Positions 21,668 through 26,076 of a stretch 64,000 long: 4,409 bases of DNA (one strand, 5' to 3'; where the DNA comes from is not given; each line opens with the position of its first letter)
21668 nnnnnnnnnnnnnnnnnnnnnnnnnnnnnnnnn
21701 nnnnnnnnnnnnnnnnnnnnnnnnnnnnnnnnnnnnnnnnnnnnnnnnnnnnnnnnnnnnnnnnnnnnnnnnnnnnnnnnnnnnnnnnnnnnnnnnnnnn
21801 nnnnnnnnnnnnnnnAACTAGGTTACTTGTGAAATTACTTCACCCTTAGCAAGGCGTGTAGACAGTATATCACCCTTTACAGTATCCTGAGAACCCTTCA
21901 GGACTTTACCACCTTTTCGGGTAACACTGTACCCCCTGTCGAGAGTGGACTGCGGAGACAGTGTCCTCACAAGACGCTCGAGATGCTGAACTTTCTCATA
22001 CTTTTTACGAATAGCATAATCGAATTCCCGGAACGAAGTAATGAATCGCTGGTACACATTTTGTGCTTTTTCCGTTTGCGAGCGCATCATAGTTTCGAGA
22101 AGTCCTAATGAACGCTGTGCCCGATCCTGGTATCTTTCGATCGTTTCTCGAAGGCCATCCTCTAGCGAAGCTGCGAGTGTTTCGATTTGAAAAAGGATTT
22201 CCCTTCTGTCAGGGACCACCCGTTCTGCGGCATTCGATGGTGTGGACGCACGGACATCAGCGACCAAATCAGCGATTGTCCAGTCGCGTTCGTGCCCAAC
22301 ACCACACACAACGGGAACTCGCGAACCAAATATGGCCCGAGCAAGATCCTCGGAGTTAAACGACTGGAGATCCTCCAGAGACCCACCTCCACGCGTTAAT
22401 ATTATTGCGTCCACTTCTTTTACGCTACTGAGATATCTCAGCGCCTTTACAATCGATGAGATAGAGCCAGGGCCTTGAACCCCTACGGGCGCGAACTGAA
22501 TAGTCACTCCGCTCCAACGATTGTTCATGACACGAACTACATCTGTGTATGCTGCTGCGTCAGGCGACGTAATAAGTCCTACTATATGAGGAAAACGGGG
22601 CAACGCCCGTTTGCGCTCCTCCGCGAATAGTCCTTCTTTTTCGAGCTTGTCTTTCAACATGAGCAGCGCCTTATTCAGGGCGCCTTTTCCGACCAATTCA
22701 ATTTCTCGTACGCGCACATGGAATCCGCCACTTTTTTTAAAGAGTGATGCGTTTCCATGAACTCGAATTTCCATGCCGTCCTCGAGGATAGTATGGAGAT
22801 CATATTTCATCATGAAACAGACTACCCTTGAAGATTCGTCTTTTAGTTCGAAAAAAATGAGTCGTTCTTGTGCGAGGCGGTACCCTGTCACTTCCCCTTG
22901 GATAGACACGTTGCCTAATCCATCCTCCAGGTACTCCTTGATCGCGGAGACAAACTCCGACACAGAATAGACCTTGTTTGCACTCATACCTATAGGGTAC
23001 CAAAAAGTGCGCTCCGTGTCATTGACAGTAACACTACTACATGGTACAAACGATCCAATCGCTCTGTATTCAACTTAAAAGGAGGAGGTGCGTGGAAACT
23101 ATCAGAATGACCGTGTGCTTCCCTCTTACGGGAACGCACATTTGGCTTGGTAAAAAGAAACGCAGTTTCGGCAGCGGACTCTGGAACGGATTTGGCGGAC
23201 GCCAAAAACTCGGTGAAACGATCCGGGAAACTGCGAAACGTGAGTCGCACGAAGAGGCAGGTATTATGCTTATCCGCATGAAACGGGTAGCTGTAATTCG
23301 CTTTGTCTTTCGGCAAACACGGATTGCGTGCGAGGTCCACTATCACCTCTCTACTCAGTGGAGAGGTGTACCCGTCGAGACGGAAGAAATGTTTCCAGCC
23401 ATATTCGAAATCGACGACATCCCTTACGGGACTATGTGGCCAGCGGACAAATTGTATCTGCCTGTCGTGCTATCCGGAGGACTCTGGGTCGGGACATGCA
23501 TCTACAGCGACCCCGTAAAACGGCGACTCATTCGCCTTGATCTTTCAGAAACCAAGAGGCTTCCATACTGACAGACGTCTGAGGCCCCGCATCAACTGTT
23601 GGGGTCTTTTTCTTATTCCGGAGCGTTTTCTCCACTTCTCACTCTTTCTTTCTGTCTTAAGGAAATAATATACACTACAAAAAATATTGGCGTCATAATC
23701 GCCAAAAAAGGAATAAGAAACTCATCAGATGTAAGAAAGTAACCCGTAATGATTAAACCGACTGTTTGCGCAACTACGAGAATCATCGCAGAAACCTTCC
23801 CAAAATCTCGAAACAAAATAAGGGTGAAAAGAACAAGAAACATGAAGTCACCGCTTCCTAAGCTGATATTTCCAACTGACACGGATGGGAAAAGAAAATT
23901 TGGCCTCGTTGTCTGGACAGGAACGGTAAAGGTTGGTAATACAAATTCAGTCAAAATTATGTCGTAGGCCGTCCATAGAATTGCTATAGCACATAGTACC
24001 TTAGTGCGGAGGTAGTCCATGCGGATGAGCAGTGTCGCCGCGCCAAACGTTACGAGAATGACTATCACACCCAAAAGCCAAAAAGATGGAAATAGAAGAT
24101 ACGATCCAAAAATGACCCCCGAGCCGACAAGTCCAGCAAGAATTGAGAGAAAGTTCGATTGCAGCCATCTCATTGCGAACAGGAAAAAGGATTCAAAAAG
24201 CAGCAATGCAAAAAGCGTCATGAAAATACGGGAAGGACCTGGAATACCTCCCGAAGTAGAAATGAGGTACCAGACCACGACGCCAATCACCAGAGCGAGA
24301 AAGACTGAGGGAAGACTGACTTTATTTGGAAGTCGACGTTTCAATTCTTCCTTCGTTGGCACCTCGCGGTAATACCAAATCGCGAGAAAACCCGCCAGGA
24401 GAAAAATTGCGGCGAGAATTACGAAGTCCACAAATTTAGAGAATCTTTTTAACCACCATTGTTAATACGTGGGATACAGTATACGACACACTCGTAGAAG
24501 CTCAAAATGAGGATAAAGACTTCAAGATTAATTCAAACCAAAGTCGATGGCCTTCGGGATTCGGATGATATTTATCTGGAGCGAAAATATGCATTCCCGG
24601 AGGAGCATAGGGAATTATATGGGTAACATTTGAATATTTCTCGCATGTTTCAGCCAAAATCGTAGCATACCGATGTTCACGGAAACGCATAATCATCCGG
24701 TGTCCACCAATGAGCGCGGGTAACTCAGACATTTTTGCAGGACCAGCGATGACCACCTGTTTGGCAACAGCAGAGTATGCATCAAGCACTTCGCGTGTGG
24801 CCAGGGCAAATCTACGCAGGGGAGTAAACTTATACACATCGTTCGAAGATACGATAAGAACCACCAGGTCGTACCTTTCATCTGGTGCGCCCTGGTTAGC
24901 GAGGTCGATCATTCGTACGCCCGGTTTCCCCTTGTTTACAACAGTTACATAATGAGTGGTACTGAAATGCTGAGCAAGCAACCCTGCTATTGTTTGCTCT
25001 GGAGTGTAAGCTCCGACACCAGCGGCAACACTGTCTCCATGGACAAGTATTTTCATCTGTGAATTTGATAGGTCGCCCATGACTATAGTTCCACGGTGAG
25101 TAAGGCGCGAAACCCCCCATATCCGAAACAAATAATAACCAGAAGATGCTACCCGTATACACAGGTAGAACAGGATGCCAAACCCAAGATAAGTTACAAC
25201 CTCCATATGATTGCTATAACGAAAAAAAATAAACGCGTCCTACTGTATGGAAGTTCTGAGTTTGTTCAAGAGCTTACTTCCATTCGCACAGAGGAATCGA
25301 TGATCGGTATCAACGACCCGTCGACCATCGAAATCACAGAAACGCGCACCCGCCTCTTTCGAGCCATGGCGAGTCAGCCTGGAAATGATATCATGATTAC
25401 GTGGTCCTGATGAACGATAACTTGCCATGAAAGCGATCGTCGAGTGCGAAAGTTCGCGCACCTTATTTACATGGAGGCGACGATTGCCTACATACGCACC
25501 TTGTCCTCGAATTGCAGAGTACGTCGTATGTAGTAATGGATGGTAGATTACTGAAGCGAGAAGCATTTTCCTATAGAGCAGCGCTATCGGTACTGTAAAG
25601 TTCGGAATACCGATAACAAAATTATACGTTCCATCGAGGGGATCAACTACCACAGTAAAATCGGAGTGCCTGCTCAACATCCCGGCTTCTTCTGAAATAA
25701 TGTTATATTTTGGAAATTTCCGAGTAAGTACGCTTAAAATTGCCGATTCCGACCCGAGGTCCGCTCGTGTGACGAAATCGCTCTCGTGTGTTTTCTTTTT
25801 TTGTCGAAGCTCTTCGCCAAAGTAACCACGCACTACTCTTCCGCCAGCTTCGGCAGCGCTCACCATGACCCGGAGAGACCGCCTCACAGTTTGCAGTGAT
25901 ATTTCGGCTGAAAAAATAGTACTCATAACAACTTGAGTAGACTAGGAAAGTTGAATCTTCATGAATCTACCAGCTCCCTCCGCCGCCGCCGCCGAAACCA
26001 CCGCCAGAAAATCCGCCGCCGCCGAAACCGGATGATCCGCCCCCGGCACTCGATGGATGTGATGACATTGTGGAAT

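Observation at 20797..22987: Translin-like helical protein and an acidic mini-protein directly upstream of xseB-xseA (ExoVII)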

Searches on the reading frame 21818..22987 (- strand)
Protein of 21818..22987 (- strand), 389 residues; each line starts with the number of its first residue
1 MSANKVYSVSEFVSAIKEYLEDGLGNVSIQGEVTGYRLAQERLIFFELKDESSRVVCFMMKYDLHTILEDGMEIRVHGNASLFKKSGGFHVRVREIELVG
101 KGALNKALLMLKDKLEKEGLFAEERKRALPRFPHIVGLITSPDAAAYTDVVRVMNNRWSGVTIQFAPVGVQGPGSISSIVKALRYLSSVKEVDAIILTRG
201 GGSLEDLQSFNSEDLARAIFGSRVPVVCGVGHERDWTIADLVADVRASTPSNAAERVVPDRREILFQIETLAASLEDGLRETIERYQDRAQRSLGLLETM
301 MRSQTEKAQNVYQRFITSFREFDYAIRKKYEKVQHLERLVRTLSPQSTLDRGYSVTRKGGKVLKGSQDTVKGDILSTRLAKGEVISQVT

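Call 3: search_protein_families(library=pfam, proteins=[window:21818-22987:-], max_evalue=1)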
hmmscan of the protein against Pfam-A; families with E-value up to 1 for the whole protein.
window:21818-22987:- (389 aa): 5 families
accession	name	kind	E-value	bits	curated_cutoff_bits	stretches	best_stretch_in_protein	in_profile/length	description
PF02601.20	Exonuc_VII_L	-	3e-78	263.9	35.9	2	120-317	1-201/315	Exonuclease VII, large subunit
PF13742.12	tRNA_anti_2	-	3.7e-17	62.8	27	1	7-97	1-95/95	OB-fold nucleic acid binding domain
PF01336.31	tRNA_anti-codon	-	2.5e-08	34.2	27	1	27-99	1-75/75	OB-fold nucleic acid binding domain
PF06908.16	YpsA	-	0.068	13.6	27.7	0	33-74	3-42/168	YspA SLOG family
PF01165.25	Ribosomal_S21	-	0.15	12.3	27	1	99-127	4-33/55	Ribosomal protein S21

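Call 4: search_protein_families(library=ncbifam, proteins=[window:21818-22987:-], max_evalue=1)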
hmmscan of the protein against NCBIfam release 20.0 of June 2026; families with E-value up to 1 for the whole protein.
window:21818-22987:- (389 aa): 1 family
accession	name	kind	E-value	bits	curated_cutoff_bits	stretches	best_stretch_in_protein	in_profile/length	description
TIGR00237.1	xseA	equivalog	2.4e-113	379.2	180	1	8-388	1-388/389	exodeoxyribonuclease VII large subunit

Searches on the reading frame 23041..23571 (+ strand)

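Call 22: search_protein_families(library=pfam, proteins=[window:23041-23571:+], max_evalue=0.001)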
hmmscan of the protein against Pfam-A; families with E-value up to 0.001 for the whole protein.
window:23041-23571:+ (176 aa): 1 family
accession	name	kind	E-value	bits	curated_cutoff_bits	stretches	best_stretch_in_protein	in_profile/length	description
PF00293.34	NUDIX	-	3.9e-09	37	21.1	1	24-136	5-127/134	NUDIX domain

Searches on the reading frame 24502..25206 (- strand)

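Call 22: search_protein_families(library=pfam, proteins=[window:24502-25206:-], max_evalue=0.001)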
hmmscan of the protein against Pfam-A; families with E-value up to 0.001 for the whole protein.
window:24502-25206:- (234 aa): 2 families
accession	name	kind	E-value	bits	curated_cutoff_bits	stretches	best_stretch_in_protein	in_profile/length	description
PF13472.12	Lipase_GDSL_2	-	3.5e-15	57.4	32.9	1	56-222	2-178/178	GDSL-like Lipase/Acylhydrolase family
PF00657.28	Lipase_GDSL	-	2.2e-07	31.7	23.6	1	54-227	2-208/208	GDSL-like Lipase/Acylhydrolase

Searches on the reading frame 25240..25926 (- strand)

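Call 22: search_protein_families(library=pfam, proteins=[window:25240-25926:-], max_evalue=0.001)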
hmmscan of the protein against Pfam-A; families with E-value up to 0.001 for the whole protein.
window:25240-25926:- (228 aa): 1 family
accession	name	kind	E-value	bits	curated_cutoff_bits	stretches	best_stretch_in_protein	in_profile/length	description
PF00459.30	Inositol_P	-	9.3e-39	134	27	1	19-180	7-176/271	Inositol monophosphatase family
